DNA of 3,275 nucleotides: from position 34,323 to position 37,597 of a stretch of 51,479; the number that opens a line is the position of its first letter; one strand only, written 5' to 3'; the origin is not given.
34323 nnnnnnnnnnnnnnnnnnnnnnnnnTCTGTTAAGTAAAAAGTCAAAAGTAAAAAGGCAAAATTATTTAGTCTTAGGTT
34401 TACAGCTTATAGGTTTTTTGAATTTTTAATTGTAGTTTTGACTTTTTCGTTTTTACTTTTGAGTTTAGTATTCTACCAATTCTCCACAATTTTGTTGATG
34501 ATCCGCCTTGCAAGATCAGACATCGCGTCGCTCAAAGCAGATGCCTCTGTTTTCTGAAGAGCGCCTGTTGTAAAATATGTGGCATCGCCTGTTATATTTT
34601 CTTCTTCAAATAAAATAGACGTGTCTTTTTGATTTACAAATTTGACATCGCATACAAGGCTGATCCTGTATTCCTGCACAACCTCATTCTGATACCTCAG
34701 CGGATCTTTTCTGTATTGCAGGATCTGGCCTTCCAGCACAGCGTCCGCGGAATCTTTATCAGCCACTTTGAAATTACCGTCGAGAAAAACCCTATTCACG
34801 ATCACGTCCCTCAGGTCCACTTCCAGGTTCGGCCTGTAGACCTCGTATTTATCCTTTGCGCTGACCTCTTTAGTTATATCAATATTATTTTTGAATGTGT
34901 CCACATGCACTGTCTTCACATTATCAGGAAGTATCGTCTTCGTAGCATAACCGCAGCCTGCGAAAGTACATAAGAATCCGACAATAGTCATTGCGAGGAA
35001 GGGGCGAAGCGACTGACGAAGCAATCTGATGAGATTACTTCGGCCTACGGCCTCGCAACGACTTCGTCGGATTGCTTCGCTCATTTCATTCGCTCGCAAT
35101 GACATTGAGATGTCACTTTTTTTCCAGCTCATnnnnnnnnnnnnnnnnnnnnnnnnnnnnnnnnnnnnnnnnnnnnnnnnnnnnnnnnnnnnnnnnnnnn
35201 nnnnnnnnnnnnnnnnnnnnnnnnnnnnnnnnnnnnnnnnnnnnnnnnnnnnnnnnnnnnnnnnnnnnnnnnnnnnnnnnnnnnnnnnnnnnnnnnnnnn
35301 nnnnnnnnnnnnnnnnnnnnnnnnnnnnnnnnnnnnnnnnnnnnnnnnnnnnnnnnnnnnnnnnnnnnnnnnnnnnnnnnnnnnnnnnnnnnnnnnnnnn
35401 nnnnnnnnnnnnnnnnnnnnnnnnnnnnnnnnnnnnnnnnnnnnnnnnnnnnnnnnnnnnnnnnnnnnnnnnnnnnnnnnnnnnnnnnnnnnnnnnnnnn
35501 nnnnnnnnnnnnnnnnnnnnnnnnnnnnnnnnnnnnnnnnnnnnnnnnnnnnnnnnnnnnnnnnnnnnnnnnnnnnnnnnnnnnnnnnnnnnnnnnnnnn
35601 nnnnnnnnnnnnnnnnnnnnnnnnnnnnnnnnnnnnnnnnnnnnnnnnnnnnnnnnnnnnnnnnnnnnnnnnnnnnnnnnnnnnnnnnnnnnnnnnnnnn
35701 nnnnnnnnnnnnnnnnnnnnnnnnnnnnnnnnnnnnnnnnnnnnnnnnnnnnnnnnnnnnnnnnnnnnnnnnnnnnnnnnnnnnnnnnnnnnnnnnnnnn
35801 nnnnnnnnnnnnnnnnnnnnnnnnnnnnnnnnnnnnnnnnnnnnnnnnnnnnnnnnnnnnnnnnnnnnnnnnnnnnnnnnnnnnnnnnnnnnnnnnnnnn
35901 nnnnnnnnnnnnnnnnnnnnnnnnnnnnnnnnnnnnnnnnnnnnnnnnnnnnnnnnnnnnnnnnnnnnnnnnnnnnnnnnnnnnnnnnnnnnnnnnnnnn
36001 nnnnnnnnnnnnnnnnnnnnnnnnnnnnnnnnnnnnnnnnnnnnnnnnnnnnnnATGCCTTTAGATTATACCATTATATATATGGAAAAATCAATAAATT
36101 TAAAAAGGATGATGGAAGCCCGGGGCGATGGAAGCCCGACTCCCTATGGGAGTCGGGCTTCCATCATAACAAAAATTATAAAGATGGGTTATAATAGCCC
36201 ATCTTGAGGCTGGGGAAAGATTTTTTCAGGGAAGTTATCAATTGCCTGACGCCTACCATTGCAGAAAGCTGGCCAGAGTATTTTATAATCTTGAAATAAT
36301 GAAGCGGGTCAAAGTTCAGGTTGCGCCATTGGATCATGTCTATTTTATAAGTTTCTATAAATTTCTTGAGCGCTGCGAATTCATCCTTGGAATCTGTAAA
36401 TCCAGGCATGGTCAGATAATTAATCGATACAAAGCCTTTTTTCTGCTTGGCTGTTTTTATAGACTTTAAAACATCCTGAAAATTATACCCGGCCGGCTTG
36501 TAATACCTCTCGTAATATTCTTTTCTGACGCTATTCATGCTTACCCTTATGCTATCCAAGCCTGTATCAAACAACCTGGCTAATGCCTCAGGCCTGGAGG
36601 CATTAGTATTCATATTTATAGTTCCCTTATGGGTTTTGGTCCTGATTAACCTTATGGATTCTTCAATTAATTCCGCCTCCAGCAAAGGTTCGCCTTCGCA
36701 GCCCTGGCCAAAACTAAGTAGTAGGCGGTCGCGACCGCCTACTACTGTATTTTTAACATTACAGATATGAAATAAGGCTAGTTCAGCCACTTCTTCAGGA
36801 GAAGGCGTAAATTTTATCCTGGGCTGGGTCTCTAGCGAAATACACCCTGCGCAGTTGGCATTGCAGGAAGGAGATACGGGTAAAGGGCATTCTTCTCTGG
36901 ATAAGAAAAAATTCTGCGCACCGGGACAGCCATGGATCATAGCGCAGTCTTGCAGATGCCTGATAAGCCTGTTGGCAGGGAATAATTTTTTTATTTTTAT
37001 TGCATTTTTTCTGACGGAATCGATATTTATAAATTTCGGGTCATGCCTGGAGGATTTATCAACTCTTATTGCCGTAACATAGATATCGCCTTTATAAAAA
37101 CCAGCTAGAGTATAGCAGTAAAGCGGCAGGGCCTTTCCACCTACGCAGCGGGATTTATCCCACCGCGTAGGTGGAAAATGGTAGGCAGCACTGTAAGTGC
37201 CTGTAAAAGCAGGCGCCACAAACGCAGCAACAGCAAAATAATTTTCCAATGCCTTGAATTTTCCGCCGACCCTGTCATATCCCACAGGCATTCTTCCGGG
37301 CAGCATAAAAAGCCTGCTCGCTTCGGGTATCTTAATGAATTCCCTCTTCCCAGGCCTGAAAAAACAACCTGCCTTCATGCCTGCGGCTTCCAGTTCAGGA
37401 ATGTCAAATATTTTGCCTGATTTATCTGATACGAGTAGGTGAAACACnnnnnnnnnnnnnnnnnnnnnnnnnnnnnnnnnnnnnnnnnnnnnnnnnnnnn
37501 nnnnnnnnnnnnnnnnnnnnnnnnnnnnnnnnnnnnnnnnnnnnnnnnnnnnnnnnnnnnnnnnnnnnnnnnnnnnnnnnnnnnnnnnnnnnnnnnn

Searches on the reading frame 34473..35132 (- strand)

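Call 5: search_protein_families(library=pfam, proteins=[window:34473-35132:-], max_evalue=0.001)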
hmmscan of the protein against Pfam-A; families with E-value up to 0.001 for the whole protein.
window:34473-35132:- (219 aa): 1 family
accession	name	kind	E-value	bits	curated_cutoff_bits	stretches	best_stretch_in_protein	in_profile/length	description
PF04390.17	LptE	-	9e-14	52.6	23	1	73-215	2-118/118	Lipopolysaccharide-assembly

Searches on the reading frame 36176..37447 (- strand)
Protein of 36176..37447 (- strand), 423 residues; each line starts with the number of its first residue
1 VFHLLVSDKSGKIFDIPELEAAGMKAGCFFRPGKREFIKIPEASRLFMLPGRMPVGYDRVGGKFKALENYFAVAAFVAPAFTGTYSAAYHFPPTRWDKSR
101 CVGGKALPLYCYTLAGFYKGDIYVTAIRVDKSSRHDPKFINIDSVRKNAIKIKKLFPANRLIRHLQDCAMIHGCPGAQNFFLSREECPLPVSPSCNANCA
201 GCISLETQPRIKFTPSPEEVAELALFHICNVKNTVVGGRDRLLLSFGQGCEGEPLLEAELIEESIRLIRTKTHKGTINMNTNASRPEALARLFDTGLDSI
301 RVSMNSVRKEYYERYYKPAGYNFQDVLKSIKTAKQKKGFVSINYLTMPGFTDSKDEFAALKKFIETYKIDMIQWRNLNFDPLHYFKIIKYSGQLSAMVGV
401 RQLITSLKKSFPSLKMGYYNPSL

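Call 4: search_protein_families(library=pfam, proteins=[window:36176-37447:-], max_evalue=0.01)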
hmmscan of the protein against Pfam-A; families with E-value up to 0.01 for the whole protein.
window:36176-37447:- (423 aa): 1 family
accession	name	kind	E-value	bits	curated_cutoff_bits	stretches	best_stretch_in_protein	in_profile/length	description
PF04055.27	Radical_SAM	-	4e-18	66.6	29.5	1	190-357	2-162/166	Radical SAM superfamily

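Call 10: search_protein_families(library=ncbifam, proteins=[window:36176-37447:-], max_evalue=0.01)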
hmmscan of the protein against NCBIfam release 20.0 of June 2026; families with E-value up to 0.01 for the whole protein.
window:36176-37447:- (423 aa): 18 families
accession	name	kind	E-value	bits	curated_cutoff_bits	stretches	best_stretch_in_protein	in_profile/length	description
TIGR02666.1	moaA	equivalog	6.1e-10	38.6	284.05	1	191-370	16-186/336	GTP 3',8-cyclase MoaA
TIGR02493.1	PFLA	equivalog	1.5e-08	34.4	231.75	1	252-389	74-204/235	pyruvate formate-lyase-activating protein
TIGR02668.1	moaA_archaeal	equivalog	3e-08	33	325.25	1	251-365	64-174/303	GTP 3',8-cyclase MoaA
NF001199.0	PRK00164.2-1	equivalog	5.9e-08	32.2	231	1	192-363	19-174/308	GTP 3',8-cyclase MoaA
TIGR04317.1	W_rSAM_matur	equivalog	4.5e-06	26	380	1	192-340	11-146/349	tungsten cofactor oxidoreductase radical SAM maturase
TIGR02495.1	NrdG2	equivalog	5.7e-06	25.8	131.15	1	252-366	71-182/193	anaerobic ribonucleoside-triphosphate reductase activating protein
TIGR04038.1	tatD_link_rSAM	subfamily_domain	7e-06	26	129.7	1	252-351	68-171/192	TatD family nuclease-associated radical SAM protein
TIGR02494.1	PFLE_PFLC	subfamily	0.00012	21.5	174.35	1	252-391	132-263/293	glycyl-radical enzyme activating protein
TIGR04068.1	rSAM_ocin_clost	equivalog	0.00027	20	500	1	240-368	137-266/462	Cys-rich peptide radical SAM maturase CcpM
TIGR04100.1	rSAM_pair_X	hypoth_equivalog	0.00034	20.3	262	1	252-336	71-160/197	TIGR04100 family radical SAM protein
TIGR04003.1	rSAM_BssD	equivalog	0.00051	19.3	496.45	1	251-379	135-259/314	[benzylsuccinate synthase]-activating enzyme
NF048010.1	SfplDhtActHpsHDes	equivalog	0.00082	18.3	430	1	252-386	140-270/298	(2S)-3-sulfopropanediol dehydratase activating enzyme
TIGR04041.1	activase_YjjW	hypoth_equivalog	0.00093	18.7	250.2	1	252-370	117-230/276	YjjW family glycine radical enzyme activase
TIGR04311.1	rSAM_Geo_metal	subfamily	0.0025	16.9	400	1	194-336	12-145/423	radical SAM/SPASM family putative metalloenzyme maturase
NF008356.0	PRK11145.1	equivalog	0.0031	16.8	375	1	251-368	78-192/246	pyruvate formate lyase 1-activating protein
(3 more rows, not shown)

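Call 16: find_homologous_proteins(query=window:36176-37447:-, max_evalue=0.00001)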
Query window:36176-37447:- (423 aa): 7968 proteins with E <= 0.00001 among 8000 candidates; the best 120 are listed.
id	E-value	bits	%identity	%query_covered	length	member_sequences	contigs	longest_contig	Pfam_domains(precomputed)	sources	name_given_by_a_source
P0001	2.1e-290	981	100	100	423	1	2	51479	PF04055.28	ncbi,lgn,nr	ncbi:MAG: radical SAM protein [Candidatus Omnitrophica bacterium]|nr:radical SAM protein [Candidatus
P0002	3.0e-236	802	84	100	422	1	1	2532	PF04055.28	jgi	-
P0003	1.1e-235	801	84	99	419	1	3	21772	PF04055.28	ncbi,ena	-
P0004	1.5e-228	777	82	100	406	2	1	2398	PF04055.28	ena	-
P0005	1.1e-227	774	82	100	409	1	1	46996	PF04055.28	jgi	-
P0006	1.3e-226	771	81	100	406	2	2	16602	PF04055.28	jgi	-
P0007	4.0e-225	766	80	100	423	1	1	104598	PF04055.28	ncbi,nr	ncbi:MAG: radical SAM protein [Candidatus Omnitrophota bacterium]|nr:radical SAM protein [Candidatus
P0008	3.2e-224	763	81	100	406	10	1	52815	PF04055.28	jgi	-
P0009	6.9e-224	762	80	100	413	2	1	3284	PF04055.28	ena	-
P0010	1.3e-220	751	78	100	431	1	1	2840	PF04055.28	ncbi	-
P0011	7.2e-219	745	79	100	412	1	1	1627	PF04055.28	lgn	-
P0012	9.8e-218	741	76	100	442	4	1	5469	PF04055.28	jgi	-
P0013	1.6e-215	734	75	100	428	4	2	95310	PF04055.28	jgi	-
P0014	6.7e-210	716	74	100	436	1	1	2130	PF04055.28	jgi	-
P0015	5.5e-207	706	74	100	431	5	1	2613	PF04055.28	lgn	-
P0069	9.4e-151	521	58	99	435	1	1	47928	PF04055.28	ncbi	ncbi:MAG: radical SAM protein [PVC group bacterium]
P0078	1.2e-149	517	56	99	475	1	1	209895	PF04055.28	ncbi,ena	-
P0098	6.5e-148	511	57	100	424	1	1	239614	PF04055.28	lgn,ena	-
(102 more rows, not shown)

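Call 17: find_encoding_contigs(protein=P0098, flank=10000, max_places=2)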
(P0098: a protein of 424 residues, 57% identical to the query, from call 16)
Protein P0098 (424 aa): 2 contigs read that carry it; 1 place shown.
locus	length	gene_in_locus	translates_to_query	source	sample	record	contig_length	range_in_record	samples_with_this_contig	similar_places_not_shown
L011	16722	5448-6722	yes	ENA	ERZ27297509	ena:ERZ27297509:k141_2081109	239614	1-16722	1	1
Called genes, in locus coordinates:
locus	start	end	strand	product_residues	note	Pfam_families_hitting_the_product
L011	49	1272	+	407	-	PF00374:NiFeSe_Hases, PF00346:Complex1_49kDa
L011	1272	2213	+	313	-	PF00146:NADHdh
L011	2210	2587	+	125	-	PF14697:Fer4_21 (faint), PF00037:Fer4 (weak), PF12797:Fer4_2 (faint), PF12837:Fer4_6 (faint), PF13237:Fer4_10, PF12800:Fer4_4 (faint), PF12838:Fer4_7, PF13187:Fer4_9, +2 more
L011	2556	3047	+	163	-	PF01750:HycI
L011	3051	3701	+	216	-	PF00702:Hydrolase, PF12710:HAD, PF13419:HAD_2 (faint), PF08282:Hydrolase_3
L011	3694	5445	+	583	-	PF08497:Radical_SAM_N, PF04055:Radical_SAM, PF11842:DUF3362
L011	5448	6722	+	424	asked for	PF04055:Radical_SAM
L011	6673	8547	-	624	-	PF00270:DEAD, PF04851:ResIII, PF00271:Helicase_C (weak), PF08148:DSHCT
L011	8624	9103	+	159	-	PF02915:Rubrerythrin (faint)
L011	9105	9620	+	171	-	PF00989:PAS, PF13188:PAS_8, PF08448:PAS_4, PF13426:PAS_9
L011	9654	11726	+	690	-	PF02743:dCache_1, PF00672:HAMP, PF00512:HisKA, PF02518:HATPase_c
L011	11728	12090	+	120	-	PF00072:Response_reg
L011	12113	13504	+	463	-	PF00291:PALP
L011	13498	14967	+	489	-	PF13185:GAF_2, PF01590:GAF, PF13492:GAF_3, PF01966:HD, PF13487:HD_5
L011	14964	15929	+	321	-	PF00175:NAD_binding_1 (weak), PF10418:DHODB_Fe-S_bind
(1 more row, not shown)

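Call 18: find_encoding_contigs(protein=P0078, flank=10000, max_places=2)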
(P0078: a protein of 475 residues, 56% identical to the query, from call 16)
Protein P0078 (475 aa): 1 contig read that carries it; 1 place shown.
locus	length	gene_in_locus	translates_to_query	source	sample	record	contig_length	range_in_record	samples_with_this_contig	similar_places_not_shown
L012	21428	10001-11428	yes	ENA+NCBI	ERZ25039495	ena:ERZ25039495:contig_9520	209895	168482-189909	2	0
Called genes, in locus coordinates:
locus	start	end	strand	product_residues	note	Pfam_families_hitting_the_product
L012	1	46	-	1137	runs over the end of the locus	PF01839:FG-GAP (faint), PF13517:FG-GAP_3 (faint)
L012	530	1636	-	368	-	PF00149:Metallophos, PF12850:Metallophos_2 (weak)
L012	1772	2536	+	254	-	PF00037:Fer4 (weak), PF12797:Fer4_2 (faint), PF12837:Fer4_6 (weak)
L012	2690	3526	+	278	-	-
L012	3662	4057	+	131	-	-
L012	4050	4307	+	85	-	-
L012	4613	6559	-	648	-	-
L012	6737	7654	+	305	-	PF13298:LigD_N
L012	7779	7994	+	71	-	-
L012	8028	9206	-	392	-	PF00465:Fe-ADH, PF13685:Fe-ADH_2, PF25137:ADH_Fe_C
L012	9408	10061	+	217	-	-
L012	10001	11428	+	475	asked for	PF04055:Radical_SAM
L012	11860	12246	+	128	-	PF13298:LigD_N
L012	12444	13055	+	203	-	-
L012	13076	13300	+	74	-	-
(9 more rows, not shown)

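Call 19: find_encoding_contigs(protein=P0069, flank=10000, max_places=2)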
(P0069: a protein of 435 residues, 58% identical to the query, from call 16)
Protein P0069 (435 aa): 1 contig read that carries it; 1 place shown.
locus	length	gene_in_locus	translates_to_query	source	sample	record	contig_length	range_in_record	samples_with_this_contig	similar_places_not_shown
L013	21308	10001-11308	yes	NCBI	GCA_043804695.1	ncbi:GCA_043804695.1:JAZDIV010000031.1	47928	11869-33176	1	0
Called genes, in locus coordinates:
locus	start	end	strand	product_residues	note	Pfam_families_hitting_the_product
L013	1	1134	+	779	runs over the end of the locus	PF18560:Lectin_like (weak), PF01839:FG-GAP (faint)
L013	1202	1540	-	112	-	-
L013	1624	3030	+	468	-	PF13006:Nterm_IS4 (faint), PF01609:DDE_Tnp_1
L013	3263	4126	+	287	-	PF10017:Methyltransf_33 (faint), PF08241:Methyltransf_11, PF08242:Methyltransf_12, PF13649:Methyltransf_25, PF13847:Methyltransf_31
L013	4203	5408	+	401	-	PF01551:Peptidase_M23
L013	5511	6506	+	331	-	PF00561:Abhydrolase_1, PF12146:Hydrolase_4, PF12697:Abhydrolase_6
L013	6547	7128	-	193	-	PF00112:Peptidase_C1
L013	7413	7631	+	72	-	-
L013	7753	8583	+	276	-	PF12679:ABC2_membrane_2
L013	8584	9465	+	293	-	PF00005:ABC_tran, PF13304:AAA_21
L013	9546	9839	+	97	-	PF00036:EF-hand_1 (faint)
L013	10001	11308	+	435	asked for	PF04055:Radical_SAM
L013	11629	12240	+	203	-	-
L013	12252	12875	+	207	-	PF00303:Thymidylat_synt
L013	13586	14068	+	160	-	-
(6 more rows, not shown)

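Call 61: search_solved_structures(query=window:36176-37447:-, max_evalue=0.01)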
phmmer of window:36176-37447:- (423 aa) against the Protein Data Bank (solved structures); distinct sequences matched with E-value up to 0.01: 1.
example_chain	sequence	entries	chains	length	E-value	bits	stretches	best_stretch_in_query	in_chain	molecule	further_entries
6y1x_A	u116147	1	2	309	0.0067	18.7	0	188-355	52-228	Radical SAM domain protein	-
